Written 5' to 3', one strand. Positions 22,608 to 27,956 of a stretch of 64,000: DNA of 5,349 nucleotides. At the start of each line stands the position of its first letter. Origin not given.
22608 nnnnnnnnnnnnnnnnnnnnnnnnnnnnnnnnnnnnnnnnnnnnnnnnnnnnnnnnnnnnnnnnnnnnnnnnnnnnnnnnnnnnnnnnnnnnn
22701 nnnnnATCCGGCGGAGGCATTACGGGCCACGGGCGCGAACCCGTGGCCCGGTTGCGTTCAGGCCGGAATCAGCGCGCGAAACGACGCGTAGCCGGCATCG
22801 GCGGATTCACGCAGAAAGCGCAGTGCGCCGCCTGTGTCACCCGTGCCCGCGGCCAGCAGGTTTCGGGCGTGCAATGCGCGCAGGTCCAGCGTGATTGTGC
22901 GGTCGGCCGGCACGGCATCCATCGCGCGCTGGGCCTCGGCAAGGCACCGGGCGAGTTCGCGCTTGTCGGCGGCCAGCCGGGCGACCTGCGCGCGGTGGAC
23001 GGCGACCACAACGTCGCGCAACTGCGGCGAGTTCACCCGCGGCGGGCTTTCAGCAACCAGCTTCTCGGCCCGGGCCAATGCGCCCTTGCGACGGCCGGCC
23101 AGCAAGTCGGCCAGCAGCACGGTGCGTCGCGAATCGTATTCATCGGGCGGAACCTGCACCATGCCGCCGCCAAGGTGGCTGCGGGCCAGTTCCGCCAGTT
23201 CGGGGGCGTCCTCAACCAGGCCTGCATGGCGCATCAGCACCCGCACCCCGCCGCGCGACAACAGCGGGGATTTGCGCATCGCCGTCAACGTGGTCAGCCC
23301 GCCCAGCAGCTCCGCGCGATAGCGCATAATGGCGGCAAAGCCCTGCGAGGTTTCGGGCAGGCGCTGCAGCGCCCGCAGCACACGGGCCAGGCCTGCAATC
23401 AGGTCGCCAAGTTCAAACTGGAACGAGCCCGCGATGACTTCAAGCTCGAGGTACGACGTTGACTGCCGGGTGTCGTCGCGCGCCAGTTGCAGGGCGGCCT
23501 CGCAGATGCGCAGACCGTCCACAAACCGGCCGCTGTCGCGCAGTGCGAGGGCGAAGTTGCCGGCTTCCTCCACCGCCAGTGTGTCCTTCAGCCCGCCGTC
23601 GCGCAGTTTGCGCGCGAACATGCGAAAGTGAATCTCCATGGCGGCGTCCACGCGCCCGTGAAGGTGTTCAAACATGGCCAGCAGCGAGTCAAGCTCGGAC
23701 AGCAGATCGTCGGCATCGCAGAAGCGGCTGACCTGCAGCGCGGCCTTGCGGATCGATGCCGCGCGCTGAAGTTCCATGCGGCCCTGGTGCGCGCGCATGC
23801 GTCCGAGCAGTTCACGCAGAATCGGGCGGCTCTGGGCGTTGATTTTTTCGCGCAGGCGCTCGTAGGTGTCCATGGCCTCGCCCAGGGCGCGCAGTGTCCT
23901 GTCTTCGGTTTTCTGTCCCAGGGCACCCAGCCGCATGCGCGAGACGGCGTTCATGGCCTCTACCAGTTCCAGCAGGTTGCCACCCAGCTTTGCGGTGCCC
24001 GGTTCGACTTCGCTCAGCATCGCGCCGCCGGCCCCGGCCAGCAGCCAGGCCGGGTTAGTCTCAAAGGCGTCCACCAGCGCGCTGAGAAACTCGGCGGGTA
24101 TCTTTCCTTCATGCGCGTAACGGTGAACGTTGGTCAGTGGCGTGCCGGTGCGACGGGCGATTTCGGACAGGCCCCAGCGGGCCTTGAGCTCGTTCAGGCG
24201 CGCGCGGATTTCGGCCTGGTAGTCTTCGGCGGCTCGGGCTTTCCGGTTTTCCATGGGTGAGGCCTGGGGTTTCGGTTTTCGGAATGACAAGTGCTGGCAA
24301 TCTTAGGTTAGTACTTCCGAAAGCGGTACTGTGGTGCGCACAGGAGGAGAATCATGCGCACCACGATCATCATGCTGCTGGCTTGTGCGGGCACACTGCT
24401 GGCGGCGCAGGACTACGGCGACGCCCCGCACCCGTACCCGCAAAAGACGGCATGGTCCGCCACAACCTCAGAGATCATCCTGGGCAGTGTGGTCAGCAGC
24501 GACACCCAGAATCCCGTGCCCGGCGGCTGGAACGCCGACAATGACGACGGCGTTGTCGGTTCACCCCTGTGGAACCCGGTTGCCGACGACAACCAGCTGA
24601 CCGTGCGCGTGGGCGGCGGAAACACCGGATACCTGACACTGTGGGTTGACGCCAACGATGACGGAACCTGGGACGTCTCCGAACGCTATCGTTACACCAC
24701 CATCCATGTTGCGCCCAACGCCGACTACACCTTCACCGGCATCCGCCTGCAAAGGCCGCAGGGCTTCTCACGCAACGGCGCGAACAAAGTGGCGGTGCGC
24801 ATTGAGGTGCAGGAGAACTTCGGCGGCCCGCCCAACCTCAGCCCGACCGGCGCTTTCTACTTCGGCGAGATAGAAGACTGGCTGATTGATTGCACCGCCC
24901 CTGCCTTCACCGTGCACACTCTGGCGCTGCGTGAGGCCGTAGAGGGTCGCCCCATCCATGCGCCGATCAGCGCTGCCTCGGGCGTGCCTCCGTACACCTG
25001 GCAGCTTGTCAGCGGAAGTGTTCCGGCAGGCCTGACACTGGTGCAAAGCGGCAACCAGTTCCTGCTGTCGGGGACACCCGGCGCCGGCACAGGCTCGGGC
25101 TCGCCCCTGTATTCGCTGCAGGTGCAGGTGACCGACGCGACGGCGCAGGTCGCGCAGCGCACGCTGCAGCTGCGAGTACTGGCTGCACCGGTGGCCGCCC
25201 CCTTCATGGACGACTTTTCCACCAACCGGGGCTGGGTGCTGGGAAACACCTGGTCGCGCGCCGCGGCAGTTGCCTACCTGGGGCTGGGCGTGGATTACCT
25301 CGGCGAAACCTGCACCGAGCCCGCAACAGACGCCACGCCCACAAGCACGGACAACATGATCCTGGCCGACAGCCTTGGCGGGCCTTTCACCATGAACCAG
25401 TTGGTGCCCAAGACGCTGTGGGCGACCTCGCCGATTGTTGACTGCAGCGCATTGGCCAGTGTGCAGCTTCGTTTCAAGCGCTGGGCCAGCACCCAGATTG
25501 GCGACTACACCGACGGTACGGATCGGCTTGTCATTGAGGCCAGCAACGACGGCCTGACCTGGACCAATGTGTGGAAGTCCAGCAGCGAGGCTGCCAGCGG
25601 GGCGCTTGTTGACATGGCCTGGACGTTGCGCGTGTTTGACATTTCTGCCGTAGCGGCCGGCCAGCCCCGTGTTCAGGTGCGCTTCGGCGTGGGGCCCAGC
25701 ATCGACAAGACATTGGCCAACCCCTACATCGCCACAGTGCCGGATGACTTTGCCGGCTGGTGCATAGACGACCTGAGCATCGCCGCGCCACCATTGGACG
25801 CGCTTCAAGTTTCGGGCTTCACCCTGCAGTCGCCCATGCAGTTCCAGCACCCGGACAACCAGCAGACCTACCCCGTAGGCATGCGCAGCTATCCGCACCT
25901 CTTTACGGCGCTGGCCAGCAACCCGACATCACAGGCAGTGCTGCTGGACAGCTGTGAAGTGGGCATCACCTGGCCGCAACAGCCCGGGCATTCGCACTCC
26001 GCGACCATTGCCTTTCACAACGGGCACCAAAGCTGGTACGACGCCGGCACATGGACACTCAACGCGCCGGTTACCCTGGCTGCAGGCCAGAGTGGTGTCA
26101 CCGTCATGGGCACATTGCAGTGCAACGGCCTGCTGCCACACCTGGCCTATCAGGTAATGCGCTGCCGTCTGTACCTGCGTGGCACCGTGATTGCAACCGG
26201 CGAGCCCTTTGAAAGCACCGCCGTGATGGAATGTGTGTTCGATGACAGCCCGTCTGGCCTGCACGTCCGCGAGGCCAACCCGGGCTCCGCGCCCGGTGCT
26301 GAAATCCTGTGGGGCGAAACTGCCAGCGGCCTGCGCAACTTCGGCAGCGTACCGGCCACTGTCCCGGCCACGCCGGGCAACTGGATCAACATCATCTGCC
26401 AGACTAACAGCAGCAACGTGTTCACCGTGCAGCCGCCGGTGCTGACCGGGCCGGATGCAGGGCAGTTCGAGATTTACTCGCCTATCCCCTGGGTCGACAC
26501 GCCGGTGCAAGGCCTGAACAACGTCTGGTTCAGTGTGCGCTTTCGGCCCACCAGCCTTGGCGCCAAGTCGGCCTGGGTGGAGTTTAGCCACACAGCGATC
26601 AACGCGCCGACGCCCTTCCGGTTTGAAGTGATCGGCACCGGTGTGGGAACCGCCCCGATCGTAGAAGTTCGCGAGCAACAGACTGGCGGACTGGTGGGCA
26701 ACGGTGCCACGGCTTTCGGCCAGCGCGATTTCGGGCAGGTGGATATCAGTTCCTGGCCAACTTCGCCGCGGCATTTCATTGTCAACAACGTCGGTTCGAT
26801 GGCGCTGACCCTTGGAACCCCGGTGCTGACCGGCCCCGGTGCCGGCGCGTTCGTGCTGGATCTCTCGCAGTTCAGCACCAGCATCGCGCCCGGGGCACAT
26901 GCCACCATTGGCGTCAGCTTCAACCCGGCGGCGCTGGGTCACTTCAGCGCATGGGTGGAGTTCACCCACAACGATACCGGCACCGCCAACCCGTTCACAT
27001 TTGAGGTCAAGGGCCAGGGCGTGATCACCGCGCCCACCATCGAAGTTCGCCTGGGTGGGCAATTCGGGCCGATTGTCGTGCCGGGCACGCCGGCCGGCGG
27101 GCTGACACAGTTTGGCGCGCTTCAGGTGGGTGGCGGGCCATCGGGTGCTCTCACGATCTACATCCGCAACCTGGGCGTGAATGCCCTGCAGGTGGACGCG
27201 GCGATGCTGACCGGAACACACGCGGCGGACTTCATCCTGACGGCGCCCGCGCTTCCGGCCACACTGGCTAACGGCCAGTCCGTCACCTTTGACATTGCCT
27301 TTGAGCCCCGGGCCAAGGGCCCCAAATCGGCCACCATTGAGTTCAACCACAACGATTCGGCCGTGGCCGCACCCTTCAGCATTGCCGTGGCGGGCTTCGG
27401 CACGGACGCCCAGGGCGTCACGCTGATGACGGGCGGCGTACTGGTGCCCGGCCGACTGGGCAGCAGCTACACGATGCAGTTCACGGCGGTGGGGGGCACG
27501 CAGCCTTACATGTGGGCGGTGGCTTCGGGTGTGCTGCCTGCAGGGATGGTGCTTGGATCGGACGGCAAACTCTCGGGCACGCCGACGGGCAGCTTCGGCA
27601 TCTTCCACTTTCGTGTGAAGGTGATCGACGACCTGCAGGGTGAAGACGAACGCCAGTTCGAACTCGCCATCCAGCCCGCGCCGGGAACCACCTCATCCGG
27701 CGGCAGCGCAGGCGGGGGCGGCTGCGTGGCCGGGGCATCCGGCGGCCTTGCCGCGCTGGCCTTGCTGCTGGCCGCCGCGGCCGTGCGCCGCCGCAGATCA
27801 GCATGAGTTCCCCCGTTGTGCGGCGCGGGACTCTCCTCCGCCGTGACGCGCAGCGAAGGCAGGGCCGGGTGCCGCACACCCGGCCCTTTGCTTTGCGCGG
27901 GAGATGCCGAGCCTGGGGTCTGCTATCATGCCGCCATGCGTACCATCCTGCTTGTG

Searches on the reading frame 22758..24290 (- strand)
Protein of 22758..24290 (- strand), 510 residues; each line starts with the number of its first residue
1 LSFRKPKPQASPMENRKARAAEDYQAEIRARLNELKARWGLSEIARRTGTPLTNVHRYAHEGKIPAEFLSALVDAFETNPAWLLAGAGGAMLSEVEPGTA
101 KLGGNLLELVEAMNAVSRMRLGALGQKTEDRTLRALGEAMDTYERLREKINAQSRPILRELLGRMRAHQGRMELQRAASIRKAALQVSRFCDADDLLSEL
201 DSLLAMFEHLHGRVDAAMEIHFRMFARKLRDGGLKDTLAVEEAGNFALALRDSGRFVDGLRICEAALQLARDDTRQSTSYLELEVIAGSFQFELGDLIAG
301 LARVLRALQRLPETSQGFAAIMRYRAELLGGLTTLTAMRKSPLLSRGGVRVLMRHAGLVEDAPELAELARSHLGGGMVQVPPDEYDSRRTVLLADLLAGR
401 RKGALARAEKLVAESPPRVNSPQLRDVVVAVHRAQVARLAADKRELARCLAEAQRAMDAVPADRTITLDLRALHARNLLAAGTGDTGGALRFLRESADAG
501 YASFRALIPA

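Call 15: search_protein_families(library=pfam, proteins=[window:22758-24290:-], max_evalue=0.01)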
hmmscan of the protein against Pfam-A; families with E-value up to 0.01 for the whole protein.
window:22758-24290:- (510 aa): 1 family
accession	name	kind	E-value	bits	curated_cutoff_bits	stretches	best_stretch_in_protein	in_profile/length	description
PF09339.16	HTH_IclR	-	7.7e-06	26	22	1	32-60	12-40/52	IclR helix-turn-helix domain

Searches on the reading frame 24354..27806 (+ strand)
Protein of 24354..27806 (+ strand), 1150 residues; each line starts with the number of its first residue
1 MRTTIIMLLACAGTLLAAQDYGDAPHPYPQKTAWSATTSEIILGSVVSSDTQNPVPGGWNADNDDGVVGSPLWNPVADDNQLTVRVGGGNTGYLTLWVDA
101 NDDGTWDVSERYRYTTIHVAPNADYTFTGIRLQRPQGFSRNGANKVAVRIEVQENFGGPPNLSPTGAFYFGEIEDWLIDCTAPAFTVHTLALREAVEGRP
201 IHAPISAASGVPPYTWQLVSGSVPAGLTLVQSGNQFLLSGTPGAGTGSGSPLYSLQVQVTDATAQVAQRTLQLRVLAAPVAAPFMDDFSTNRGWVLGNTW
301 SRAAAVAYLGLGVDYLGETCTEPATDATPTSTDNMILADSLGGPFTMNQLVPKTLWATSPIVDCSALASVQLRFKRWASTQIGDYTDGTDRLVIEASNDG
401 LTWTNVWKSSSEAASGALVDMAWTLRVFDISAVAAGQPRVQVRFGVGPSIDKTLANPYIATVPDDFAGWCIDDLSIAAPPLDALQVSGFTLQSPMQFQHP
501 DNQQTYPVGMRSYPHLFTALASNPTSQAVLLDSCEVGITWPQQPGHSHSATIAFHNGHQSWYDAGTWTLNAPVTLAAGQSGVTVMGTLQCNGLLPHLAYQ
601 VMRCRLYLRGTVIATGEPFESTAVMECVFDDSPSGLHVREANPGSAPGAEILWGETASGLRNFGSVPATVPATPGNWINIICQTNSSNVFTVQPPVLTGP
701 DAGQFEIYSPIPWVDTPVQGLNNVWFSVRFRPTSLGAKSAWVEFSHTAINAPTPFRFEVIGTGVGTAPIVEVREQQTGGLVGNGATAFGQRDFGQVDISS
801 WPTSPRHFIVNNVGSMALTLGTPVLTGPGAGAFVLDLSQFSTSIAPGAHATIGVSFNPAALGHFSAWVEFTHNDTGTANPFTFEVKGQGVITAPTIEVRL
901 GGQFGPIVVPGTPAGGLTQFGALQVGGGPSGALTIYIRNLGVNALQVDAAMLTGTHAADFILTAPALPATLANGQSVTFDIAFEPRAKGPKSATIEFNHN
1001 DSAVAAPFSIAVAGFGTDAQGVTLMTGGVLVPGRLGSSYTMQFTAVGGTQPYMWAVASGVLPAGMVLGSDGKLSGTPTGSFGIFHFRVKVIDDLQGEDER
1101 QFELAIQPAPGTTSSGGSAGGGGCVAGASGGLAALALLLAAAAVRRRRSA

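Call 15: search_protein_families(library=pfam, proteins=[window:24354-27806:+], max_evalue=0.01)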
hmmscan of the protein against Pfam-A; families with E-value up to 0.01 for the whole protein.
window:24354-27806:+ (1150 aa): 6 families
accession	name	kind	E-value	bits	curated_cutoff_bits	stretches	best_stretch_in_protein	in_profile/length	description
PF05345.18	He_PIG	-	3.1e-15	56.8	24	2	1036-1105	16-94/96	Putative Ig domain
PF22544.2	HYDIN_VesB_CFA65-like_Ig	-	2e-12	47.7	25.5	1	791-887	10-99/100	HYDIN/CFA65/VesB-like, Ig-like domain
PF20009.4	GEVED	-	1.1e-08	36.2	24.4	1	93-178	1-77/78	GEVED domain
PF22073.2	Cep192_D4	-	2e-08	34.9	35.5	0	968-1016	63-111/112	Cep192 domain 4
PF15780.11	ASH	-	6.7e-08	33.1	27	0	955-1002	46-93/98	Abnormal spindle-like microcephaly-assoc'd, ASPM-SPD-2-Hydin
PF07610.17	DUF1573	-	0.00015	22.2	26.1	0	841-887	51-96/98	Protein of unknown function (DUF1573)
